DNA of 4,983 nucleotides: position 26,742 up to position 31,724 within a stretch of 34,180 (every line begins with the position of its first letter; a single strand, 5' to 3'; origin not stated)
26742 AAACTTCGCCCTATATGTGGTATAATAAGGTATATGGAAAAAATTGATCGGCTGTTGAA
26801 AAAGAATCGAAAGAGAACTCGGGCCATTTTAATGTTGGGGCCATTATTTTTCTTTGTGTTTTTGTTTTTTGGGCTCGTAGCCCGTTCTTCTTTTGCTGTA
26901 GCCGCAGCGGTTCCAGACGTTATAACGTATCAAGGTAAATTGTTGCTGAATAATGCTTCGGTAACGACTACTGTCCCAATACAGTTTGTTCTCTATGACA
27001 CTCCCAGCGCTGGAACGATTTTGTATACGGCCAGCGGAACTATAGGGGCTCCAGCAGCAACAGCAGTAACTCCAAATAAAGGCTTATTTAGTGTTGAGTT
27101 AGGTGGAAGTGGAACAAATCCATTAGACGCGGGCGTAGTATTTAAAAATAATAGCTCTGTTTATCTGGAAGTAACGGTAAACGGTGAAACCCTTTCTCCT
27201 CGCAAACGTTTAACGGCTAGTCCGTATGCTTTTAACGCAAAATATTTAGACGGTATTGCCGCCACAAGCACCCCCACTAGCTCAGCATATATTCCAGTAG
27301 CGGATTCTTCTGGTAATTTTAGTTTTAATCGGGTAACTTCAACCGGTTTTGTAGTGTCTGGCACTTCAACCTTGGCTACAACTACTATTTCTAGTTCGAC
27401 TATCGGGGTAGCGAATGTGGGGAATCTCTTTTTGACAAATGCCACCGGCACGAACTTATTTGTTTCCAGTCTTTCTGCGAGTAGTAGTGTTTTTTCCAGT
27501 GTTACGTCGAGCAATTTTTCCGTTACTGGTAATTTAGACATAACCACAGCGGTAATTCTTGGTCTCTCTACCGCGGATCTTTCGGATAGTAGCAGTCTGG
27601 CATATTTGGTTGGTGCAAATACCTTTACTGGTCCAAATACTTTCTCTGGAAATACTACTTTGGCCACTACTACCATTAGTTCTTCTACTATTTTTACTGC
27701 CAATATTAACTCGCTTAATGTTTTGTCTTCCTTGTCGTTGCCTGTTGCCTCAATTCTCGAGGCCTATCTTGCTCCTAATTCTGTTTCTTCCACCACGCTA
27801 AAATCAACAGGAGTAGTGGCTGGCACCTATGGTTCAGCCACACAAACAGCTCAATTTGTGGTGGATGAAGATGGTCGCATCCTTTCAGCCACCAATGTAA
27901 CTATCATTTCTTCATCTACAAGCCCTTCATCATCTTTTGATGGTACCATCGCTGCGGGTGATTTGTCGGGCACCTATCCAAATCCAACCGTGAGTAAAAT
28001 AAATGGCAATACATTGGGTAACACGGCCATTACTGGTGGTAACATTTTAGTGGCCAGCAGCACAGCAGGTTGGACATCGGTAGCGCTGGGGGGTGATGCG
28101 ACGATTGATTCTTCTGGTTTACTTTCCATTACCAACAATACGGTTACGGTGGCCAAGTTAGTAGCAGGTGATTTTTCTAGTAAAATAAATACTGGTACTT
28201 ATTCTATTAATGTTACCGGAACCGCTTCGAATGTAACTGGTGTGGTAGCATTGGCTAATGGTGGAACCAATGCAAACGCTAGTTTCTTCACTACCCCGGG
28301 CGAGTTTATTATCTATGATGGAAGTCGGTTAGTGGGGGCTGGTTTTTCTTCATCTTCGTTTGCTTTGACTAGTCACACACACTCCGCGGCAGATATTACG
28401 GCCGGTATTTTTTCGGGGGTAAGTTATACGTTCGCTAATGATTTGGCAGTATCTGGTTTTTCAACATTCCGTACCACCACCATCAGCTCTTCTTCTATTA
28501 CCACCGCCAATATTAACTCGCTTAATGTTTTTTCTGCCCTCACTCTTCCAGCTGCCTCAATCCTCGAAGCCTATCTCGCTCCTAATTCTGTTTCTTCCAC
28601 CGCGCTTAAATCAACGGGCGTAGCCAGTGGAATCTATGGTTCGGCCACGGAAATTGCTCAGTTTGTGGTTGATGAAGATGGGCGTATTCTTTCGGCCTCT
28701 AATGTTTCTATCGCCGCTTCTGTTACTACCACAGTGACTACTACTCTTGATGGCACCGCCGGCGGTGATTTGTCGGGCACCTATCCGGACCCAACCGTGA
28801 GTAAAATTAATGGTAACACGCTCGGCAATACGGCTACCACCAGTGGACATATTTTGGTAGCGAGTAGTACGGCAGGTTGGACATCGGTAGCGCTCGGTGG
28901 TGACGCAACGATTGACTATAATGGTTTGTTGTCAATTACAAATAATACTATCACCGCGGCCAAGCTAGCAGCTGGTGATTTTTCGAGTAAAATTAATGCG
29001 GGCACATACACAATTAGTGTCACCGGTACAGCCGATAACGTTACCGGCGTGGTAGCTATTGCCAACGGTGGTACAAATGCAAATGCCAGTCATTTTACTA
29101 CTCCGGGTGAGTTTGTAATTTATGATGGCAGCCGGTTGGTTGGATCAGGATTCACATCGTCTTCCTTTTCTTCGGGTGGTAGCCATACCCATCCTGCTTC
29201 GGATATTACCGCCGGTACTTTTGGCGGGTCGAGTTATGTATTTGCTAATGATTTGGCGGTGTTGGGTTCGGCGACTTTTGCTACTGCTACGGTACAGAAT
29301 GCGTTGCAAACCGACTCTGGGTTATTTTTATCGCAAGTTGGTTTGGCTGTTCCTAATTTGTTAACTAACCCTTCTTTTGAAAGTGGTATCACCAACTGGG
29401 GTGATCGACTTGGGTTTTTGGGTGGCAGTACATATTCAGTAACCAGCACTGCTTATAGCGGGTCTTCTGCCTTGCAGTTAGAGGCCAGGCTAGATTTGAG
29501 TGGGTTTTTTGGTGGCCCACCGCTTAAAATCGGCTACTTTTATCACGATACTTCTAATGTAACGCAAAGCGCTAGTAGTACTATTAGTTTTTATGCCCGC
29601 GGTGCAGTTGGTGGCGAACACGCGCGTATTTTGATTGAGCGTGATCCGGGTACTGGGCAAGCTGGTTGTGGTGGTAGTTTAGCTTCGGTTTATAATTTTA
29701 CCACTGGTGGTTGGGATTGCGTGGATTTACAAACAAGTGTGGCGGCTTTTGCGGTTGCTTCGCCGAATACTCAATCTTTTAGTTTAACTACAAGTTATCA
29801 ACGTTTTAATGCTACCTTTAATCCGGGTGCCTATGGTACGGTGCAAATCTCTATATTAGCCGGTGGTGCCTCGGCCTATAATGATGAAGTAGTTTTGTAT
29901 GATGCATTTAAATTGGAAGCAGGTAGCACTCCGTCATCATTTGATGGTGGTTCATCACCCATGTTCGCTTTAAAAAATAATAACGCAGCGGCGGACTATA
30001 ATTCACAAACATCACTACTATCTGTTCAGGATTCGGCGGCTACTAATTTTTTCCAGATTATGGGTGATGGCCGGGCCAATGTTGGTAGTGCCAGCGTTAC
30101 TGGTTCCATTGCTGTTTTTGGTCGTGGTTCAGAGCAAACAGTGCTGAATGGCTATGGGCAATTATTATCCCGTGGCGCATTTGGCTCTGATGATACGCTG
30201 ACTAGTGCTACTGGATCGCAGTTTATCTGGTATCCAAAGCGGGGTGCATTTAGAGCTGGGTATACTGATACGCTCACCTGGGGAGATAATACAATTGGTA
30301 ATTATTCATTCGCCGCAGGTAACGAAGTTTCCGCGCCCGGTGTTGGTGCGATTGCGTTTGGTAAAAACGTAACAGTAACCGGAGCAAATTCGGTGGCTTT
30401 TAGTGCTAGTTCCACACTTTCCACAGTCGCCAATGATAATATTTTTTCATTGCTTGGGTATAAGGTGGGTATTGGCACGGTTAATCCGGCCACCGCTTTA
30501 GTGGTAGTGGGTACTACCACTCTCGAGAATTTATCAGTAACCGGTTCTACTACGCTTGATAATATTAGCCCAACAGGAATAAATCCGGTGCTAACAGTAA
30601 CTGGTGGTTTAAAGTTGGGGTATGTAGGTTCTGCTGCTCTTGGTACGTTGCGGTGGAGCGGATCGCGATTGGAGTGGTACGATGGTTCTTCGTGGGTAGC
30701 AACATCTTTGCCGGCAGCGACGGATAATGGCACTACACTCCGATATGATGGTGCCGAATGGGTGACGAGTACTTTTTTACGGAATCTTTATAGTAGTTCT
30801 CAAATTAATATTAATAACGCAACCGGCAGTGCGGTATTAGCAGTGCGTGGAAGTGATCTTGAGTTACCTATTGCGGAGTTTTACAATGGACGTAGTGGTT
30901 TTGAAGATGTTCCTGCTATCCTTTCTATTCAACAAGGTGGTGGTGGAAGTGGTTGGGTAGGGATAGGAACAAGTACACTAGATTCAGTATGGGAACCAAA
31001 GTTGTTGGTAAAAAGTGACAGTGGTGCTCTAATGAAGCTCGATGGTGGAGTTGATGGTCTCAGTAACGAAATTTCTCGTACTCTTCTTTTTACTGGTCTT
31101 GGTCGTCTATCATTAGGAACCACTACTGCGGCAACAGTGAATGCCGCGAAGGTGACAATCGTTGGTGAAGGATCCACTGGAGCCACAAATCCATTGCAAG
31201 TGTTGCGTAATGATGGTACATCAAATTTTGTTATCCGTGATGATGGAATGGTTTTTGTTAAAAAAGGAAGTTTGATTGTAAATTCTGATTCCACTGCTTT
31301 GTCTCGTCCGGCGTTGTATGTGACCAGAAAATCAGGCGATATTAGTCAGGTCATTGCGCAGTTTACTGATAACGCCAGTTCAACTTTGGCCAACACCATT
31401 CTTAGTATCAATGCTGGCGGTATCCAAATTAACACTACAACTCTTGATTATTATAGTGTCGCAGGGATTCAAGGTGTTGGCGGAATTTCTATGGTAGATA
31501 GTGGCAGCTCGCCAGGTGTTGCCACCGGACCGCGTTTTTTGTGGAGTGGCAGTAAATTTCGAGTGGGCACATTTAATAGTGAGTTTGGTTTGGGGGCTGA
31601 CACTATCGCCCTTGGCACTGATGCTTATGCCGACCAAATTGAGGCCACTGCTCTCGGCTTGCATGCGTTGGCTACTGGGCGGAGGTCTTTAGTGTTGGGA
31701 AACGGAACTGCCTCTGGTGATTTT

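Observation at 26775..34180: Giant ORF absent from the supplied ORF track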

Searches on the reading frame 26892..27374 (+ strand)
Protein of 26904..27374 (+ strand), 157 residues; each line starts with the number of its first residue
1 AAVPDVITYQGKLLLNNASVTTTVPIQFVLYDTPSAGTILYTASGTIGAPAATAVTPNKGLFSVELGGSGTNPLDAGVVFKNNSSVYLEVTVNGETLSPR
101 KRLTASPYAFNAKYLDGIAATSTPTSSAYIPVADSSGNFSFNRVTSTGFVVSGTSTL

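Call 49: find_related_loci(query=A2, collection=genome_contigs, flank=10000)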
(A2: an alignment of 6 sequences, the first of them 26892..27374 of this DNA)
Query A2 (161 aa) in genome_contigs; peptide patterns used: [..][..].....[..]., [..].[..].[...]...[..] (x = any residue, [..] = any of these).
142 stretches matched a pattern; 79 encode a relative of the query (tblastn E <= 1e-3); 79 distinct loci.
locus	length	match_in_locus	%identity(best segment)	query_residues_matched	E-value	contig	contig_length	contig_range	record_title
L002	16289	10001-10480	65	1-161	1e-61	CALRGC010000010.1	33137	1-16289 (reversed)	MAG: Candidatus Magasanikbacteria bacterium isolate Ike-150m-44 genome assembly, contig: Ike-150-c575, whole genome shot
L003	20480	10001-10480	65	1-161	1e-61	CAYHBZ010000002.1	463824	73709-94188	MAG TPA_asm: uncultured Gammaproteobacteria bacterium isolate ERP119702_co3_79 genome assembly, contig: NODE_3_length_46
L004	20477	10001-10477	61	2-161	9e-61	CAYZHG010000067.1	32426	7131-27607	MAG TPA_asm: uncultured Gammaproteobacteria bacterium isolate binchicken_co169_185 genome assembly, contig: k99_316338,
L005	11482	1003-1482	61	1-161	2e-60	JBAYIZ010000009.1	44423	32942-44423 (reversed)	MAG: Candidatus Magasanikiibacteriota bacterium isolate SO_2016_GW1_43 scaffold01604_OW334_2016, whole genome shotgun se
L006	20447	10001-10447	64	10-159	2e-59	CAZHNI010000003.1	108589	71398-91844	MAG TPA_asm: uncultured Gammaproteobacteria bacterium isolate SRP257259_co1_325 genome assembly, contig: NODE_148_length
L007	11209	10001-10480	58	1-161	5e-59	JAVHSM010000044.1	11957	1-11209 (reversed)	MAG: Candidatus Magasanikbacteria bacterium isolate WB02no7_39_12 NODE_3753_length_11957_cov_8.257184, whole genome shot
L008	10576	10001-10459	62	4-157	6e-55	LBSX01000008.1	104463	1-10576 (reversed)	MAG: Candidatus Magasanikbacteria bacterium GW2011_GWC2_37_14 US42_C0008, whole genome shotgun sequence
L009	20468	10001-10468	59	1-157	5e-55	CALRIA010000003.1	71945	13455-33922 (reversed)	MAG: Candidatus Magasanikbacteria bacterium isolate MaH-04nov19-74 genome assembly, contig: MaH-04nov19-C643, whole geno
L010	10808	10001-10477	59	2-161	8e-55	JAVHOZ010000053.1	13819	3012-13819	MAG: Candidatus Magasanikbacteria bacterium isolate WB02no2_37_9 NODE_3313_length_13819_cov_6.106146, whole genome shotg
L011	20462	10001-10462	62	2-157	1e-54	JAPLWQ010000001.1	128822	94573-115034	MAG: Candidatus Magasanikiibacteriota bacterium isolate LacPavin_0920_SED2_MAG_44_15 LacPavin_0920_SED2_scaffold_1672985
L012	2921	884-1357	59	1-159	1e-53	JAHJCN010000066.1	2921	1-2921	MAG: Patescibacteria group bacterium isolate Modern_marine.mb.308 Modern_marine.mb.308_k141_1512000, whole genome shotgu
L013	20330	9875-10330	57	4-156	2e-53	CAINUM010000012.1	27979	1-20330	MAG: Candidatus Magasanikbacteria bacterium isolate Kiruna_bin-08293 genome assembly, contig: bin-08293:012/107, whole g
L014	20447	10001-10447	58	8-157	2e-53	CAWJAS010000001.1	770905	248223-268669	MAG: Candidatus Magasanikbacteria bacterium isolate MFD04716.bin.1.126 genome assembly, contig: contig_41330, whole geno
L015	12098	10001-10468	57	1-157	5e-53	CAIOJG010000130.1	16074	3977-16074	MAG: Candidatus Magasanikbacteria bacterium isolate AM_bin-3693 genome assembly, contig: bin-3693:130/190, whole genome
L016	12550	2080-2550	60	4-161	4e-53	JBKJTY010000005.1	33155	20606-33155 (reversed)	MAG: Candidatus Magasanikiibacteriota bacterium isolate ant_bin.642 S1Ck117_3247698_flag_1_multi_10.0000_len_33155, whol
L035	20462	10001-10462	56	2-157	8e-50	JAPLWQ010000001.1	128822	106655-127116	MAG: Candidatus Magasanikiibacteriota bacterium isolate LacPavin_0920_SED2_MAG_44_15 LacPavin_0920_SED2_scaffold_1672985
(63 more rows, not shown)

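Call 82: search_dna_similar(query=window:26904-27374:+, collection=phages, mode=protein, max_evalue=0.001, max_rows=15)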
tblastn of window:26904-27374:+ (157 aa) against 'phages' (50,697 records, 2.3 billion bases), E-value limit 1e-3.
No match.

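Call 99: find_related_loci(query=A2, collection=viral_contigs, flank=8000)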
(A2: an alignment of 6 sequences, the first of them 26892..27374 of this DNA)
Query A2 (161 aa) in viral_contigs; peptide patterns used: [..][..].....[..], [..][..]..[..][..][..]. (x = any residue, [..] = any of these).
133 stretches matched a pattern, but none encodes a relative of the query by tblastn (E <= 1e-3).

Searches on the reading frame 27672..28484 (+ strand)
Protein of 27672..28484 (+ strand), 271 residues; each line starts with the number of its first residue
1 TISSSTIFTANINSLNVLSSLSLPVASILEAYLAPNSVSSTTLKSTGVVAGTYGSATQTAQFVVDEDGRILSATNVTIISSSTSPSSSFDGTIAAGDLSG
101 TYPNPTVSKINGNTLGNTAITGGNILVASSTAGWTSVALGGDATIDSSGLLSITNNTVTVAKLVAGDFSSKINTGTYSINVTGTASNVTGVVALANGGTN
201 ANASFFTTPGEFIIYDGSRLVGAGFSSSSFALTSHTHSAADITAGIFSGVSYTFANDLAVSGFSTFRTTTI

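Call 46: search_solved_structures(query=window:27672-28484:+, max_evalue=10)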
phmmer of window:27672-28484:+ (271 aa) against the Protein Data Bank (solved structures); distinct sequences matched with E-value up to 10: 2.
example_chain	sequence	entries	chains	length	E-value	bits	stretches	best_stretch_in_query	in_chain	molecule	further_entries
6fwx_A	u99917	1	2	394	0.47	13.2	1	173-219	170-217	Titin,Titin,Titin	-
3tyg_A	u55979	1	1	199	1.2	11.8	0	185-229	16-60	Envelope glycoprotein gp160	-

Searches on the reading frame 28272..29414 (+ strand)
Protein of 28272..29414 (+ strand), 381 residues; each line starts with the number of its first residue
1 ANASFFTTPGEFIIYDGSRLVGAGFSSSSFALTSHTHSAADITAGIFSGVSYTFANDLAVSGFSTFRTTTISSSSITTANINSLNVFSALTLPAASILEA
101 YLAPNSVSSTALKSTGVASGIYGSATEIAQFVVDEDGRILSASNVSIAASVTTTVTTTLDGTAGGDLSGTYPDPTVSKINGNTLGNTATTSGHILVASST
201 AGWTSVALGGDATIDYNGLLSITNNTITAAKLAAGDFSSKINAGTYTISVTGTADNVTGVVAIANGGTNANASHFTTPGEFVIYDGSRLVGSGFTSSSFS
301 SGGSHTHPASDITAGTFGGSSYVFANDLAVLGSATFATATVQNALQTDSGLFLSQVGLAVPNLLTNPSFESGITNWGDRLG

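Call 21: search_protein_families(library=pfam, proteins=[window:28272-29414:+], max_evalue=1)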
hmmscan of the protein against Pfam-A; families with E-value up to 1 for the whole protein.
window:28272-29414:+ (381 aa): 1 family
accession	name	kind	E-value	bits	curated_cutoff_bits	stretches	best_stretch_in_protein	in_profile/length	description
PF20258.4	tRNA_Me_trans_C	-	0.38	11.6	20.6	0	277-293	58-75/77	Aminomethyltransferase beta-barrel domain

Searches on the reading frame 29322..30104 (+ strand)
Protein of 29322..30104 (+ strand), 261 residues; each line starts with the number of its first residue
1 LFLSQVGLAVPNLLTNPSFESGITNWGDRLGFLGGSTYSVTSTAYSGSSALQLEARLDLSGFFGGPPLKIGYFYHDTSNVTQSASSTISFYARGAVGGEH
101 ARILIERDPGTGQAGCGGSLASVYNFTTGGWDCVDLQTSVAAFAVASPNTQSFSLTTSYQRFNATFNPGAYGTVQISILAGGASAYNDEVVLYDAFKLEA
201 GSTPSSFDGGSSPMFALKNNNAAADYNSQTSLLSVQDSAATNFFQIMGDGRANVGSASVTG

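Call 21: search_protein_families(library=pfam, proteins=[window:29352-30104:+], max_evalue=1)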
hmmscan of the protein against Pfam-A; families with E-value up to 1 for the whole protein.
window:29352-30104:+ (251 aa): 1 family
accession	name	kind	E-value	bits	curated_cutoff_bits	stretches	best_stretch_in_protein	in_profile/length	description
PF02018.23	CBM_4_9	-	0.0004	21.2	25.9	1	2-88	2-77/136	Carbohydrate binding domain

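Call 45: search_solved_structures(query=window:29322-30104:+, max_evalue=10)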
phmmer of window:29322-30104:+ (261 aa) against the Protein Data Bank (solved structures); distinct sequences matched with E-value up to 10: 1.
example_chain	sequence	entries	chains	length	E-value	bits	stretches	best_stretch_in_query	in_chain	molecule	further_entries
2ux8_A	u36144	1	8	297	0.91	12.2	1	90-156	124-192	GLUCOSE-1-PHOSPHATE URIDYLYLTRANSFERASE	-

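Call 54: find_homologous_proteins(query=window:29322-30074:+, max_evalue=0.001)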
Query window:29322-30074:+: 1483 candidates shared short words with the query, none scored E <= 0.001.

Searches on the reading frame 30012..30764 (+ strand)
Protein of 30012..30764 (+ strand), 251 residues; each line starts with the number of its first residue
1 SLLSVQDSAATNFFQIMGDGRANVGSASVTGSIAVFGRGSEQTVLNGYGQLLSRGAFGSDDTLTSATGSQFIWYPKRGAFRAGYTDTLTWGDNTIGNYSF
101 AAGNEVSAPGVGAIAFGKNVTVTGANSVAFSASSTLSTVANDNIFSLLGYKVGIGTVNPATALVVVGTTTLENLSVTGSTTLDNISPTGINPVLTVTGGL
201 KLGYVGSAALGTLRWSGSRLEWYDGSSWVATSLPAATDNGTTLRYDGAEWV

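Call 21: search_protein_families(library=pfam, proteins=[window:30012-30764:+], max_evalue=1)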
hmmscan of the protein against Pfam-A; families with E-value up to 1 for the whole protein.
window:30012-30764:+ (251 aa): 1 family
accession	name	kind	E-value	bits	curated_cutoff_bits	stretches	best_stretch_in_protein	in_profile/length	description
PF05658.19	YadA_head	-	0.079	13.8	25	1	108-130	1-23/27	YadA head domain repeat (2 copies)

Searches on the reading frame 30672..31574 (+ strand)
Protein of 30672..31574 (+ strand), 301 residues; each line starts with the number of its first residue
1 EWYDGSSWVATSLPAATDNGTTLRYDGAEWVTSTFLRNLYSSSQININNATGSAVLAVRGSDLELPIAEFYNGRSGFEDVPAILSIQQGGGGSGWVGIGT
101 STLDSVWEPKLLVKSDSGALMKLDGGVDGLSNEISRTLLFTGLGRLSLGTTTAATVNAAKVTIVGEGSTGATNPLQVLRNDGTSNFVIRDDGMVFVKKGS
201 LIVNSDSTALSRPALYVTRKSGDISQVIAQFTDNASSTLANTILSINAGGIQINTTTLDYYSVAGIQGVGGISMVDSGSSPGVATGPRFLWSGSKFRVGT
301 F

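Call 21: search_protein_families(library=pfam, proteins=[window:30672-31574:+], max_evalue=1)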
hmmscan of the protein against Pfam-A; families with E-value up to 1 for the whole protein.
window:30672-31574:+ (301 aa): 1 family
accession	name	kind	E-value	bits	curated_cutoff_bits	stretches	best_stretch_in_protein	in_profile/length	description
PF10708.14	DUF2510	-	0.77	10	24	0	2-16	16-30/35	Protein of unknown function (DUF2510)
